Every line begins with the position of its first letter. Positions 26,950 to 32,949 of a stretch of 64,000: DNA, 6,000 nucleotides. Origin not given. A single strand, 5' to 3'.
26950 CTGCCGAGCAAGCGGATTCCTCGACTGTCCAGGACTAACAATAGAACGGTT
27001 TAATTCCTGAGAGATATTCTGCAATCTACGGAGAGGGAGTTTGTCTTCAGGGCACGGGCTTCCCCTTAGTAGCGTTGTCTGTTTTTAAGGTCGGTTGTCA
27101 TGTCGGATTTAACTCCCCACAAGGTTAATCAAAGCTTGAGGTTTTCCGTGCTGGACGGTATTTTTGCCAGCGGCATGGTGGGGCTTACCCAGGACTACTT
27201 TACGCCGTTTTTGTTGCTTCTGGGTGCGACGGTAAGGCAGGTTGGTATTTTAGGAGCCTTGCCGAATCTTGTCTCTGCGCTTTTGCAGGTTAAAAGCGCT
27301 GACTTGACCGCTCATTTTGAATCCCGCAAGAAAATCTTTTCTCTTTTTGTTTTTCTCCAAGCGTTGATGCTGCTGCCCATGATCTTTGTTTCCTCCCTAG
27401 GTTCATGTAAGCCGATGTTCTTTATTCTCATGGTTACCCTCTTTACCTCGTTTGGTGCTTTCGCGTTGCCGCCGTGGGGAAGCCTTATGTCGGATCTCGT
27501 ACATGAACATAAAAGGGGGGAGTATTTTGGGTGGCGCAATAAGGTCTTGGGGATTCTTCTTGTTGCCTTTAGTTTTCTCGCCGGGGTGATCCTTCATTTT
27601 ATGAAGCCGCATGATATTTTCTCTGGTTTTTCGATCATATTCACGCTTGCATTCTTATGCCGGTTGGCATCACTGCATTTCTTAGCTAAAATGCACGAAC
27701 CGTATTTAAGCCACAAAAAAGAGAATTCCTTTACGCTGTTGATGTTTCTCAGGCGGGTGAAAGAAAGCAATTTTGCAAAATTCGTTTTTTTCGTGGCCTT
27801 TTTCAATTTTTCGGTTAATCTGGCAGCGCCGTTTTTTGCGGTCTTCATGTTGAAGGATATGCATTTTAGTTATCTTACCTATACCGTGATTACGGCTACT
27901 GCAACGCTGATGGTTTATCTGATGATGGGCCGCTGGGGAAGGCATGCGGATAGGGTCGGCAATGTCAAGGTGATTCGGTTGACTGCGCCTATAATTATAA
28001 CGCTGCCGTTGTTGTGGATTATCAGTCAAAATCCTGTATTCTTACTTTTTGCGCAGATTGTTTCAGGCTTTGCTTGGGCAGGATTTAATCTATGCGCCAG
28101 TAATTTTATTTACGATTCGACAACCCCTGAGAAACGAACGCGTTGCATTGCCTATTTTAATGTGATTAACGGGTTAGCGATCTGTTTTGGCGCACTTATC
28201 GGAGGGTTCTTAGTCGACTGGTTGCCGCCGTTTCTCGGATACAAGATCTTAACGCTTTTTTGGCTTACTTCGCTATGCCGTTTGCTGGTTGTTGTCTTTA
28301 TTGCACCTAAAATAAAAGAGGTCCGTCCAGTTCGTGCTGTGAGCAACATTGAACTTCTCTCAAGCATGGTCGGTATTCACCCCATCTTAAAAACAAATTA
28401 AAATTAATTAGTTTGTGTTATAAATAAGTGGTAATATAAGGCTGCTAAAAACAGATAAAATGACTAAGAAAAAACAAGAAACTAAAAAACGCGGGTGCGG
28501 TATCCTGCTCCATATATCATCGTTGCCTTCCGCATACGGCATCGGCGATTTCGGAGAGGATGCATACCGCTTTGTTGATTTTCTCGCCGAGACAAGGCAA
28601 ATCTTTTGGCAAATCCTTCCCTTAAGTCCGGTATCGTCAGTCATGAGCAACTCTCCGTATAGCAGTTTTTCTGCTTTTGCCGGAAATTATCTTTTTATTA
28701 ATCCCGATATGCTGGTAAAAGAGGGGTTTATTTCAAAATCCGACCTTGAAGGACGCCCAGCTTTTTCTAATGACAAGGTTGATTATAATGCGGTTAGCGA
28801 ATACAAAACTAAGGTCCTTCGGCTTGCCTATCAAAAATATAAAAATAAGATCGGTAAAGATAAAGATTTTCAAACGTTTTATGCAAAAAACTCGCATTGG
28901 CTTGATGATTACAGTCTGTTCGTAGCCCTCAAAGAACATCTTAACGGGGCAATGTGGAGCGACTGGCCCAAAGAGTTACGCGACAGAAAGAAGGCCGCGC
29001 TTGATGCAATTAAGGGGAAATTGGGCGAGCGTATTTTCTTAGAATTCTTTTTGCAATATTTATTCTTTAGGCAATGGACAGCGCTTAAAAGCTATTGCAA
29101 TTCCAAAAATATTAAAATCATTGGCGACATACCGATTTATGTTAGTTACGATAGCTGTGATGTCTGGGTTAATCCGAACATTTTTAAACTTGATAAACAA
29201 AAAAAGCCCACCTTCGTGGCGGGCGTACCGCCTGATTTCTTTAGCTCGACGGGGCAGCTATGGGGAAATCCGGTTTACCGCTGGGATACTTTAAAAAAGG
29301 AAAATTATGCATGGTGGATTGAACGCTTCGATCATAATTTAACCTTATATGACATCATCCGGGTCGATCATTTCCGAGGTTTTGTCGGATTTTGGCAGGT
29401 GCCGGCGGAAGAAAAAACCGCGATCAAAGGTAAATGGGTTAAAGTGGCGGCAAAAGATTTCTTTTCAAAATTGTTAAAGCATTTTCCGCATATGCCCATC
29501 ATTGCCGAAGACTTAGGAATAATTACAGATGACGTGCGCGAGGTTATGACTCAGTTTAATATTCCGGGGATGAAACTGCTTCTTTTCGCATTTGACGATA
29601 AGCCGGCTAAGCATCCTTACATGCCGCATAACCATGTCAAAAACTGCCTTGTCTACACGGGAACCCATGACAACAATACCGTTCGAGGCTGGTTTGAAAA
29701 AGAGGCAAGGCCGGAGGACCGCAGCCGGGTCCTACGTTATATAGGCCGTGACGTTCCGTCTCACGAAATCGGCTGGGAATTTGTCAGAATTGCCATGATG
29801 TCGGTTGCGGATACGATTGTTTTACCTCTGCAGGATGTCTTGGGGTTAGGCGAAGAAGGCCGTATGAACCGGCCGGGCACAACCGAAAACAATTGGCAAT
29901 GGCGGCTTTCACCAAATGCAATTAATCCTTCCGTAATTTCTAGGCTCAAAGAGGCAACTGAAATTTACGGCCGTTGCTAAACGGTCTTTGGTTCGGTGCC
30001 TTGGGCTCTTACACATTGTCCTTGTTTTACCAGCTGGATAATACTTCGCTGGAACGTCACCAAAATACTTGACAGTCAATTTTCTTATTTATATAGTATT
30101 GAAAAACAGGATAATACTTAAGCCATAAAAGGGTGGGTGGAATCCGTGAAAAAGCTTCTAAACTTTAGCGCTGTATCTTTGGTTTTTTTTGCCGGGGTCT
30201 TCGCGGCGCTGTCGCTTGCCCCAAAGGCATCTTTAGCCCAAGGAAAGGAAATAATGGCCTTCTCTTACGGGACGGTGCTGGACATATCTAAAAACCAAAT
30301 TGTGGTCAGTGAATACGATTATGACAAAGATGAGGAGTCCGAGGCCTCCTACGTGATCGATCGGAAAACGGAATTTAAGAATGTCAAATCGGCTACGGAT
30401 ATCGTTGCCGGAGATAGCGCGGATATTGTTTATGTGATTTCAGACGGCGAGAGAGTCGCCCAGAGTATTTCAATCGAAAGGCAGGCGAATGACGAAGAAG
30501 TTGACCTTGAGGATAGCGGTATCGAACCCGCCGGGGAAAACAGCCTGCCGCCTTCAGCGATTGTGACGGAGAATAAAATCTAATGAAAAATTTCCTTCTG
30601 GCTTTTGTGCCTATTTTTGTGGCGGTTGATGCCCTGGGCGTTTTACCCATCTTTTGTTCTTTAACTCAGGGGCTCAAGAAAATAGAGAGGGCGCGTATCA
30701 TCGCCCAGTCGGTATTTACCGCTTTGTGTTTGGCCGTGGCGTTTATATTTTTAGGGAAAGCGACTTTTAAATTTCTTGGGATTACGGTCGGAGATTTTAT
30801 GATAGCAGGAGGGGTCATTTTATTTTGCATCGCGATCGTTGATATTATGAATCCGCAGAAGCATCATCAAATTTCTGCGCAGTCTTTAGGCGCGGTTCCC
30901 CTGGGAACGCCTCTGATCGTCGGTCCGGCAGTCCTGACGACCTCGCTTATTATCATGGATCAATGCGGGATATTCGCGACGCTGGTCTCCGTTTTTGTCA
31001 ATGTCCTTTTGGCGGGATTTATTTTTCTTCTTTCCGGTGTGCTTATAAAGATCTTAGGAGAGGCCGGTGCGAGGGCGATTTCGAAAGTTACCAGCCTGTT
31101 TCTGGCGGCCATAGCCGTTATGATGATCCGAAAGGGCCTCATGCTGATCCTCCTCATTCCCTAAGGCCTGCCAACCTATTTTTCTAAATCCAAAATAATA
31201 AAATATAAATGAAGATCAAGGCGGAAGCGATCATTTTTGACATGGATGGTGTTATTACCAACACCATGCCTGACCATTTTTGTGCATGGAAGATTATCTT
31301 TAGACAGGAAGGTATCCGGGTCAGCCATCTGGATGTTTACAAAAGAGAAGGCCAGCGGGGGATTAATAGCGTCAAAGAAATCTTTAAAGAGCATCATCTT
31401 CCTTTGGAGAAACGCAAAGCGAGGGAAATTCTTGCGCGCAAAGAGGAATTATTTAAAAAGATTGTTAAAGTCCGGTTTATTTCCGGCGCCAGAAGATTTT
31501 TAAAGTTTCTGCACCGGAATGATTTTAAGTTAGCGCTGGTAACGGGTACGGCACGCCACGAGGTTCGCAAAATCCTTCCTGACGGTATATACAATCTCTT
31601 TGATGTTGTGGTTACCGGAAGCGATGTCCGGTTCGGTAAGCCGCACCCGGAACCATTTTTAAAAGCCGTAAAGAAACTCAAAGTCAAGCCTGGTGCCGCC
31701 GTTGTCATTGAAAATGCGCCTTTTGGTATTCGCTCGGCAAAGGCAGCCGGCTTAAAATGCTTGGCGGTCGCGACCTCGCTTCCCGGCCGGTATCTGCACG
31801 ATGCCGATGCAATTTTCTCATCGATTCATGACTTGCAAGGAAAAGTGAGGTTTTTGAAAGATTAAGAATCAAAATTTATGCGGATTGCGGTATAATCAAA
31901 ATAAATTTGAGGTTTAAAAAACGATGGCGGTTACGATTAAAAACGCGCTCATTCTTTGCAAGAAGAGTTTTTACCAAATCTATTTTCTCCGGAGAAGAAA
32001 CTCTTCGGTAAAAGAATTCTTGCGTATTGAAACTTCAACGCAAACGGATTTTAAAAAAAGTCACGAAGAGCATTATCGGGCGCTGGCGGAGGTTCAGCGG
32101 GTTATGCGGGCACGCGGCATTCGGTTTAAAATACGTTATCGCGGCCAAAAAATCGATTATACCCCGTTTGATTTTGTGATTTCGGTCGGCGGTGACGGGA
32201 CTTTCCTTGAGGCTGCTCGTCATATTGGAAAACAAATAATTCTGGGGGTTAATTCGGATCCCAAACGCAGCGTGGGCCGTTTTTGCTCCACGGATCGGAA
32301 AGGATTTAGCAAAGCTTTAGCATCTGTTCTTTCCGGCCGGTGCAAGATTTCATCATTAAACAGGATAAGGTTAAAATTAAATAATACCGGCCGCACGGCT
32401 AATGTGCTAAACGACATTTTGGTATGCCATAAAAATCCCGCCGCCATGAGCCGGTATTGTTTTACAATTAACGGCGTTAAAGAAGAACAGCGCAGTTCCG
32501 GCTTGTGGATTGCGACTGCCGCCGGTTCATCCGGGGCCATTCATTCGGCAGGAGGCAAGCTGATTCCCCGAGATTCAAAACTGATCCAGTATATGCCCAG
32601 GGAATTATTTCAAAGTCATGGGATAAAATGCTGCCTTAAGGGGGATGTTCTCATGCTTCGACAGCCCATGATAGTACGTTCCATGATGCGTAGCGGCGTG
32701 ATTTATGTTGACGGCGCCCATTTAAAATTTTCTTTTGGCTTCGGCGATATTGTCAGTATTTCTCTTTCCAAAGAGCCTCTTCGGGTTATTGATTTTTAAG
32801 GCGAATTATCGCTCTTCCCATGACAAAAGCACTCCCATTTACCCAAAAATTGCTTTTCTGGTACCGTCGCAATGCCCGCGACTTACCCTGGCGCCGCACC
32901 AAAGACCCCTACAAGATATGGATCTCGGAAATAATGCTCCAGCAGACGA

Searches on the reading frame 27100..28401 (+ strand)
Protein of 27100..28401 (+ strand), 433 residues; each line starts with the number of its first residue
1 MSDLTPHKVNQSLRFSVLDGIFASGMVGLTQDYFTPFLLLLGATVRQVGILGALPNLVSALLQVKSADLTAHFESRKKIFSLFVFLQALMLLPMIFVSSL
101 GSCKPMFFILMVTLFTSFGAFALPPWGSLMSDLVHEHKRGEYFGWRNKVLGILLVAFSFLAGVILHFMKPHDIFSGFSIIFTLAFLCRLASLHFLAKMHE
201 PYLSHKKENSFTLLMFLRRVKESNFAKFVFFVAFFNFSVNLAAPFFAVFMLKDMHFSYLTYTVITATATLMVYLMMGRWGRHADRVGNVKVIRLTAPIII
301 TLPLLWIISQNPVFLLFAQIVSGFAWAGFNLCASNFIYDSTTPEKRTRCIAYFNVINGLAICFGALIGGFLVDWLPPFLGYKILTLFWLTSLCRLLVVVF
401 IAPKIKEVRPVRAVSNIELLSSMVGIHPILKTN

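Call 58: search_protein_families(library=pfam, proteins=[window:27100-28401:+], max_evalue=0.00001)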
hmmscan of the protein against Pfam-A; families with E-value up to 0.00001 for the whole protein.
window:27100-28401:+ (433 aa): 2 families
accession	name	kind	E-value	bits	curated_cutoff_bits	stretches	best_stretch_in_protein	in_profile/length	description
PF07690.21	MFS_1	-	1e-30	107.3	33.4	2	22-306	3-287/347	Major Facilitator Superfamily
PF12832.13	MFS_1_like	-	2.5e-16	60.2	25.2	1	22-376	10-366/373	MFS_1 like family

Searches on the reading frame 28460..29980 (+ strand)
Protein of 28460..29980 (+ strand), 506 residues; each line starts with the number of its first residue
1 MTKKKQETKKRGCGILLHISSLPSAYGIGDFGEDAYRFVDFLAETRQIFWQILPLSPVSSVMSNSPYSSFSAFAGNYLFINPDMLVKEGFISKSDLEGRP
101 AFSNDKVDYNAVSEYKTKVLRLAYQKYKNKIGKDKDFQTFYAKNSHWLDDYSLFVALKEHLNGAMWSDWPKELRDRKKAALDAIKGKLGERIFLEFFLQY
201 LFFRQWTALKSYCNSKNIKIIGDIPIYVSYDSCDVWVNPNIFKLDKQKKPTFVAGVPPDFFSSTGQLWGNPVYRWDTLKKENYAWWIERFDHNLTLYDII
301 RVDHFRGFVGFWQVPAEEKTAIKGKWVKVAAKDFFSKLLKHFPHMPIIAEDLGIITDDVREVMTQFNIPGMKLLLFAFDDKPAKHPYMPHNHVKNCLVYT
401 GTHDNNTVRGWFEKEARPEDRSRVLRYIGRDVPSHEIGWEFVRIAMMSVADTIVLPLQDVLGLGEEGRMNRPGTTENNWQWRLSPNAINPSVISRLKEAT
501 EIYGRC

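Call 58: search_protein_families(library=pfam, proteins=[window:28460-29980:+], max_evalue=0.00001)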
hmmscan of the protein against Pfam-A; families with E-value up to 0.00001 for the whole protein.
window:28460-29980:+ (506 aa): 1 family
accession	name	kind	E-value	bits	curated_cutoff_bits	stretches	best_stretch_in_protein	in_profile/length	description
PF02446.23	Glyco_hydro_77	-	1.7e-183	611.2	25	1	17-487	1-463/465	4-alpha-glucanotransferase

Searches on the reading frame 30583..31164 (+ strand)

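Call 58: search_protein_families(library=pfam, proteins=[window:30583-31164:+], max_evalue=0.00001)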
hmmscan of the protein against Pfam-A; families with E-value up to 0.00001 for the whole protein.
window:30583-31164:+ (193 aa): 1 family
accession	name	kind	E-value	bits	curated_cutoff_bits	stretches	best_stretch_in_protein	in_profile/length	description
PF01914.23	MarC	-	6.6e-34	117.6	23.9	1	2-188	2-201/203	MarC family integral membrane protein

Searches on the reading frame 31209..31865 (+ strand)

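Call 58: search_protein_families(library=pfam, proteins=[window:31209-31865:+], max_evalue=0.00001)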
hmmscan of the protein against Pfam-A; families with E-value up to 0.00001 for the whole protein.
window:31209-31865:+ (218 aa): 2 families
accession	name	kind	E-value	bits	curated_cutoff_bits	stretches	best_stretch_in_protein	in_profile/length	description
PF13419.12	HAD_2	-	6.6e-31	108.2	23.8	1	8-187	1-178/178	Haloacid dehalogenase-like hydrolase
PF00702.32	Hydrolase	-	2.8e-28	100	26.4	1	6-181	2-191/191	haloacid dehalogenase-like hydrolase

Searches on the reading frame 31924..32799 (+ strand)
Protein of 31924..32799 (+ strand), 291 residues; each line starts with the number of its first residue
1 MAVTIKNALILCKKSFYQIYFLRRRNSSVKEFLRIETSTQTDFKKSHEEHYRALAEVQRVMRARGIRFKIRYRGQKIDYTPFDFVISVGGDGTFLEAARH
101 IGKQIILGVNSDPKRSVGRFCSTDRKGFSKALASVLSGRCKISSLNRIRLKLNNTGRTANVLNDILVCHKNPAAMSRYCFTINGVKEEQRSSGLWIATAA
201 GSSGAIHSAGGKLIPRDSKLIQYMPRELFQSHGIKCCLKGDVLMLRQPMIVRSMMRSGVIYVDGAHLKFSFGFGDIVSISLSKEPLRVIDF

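Call 58: search_protein_families(library=pfam, proteins=[window:31924-32799:+], max_evalue=0.00001)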
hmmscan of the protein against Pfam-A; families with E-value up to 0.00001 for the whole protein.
window:31924-32799:+ (291 aa): 1 family
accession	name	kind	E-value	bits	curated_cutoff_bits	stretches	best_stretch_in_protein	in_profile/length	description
PF01513.26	NAD_kinase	-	4.9e-07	30.5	25.5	1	39-111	32-104/130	ATP-NAD kinase N-terminal domain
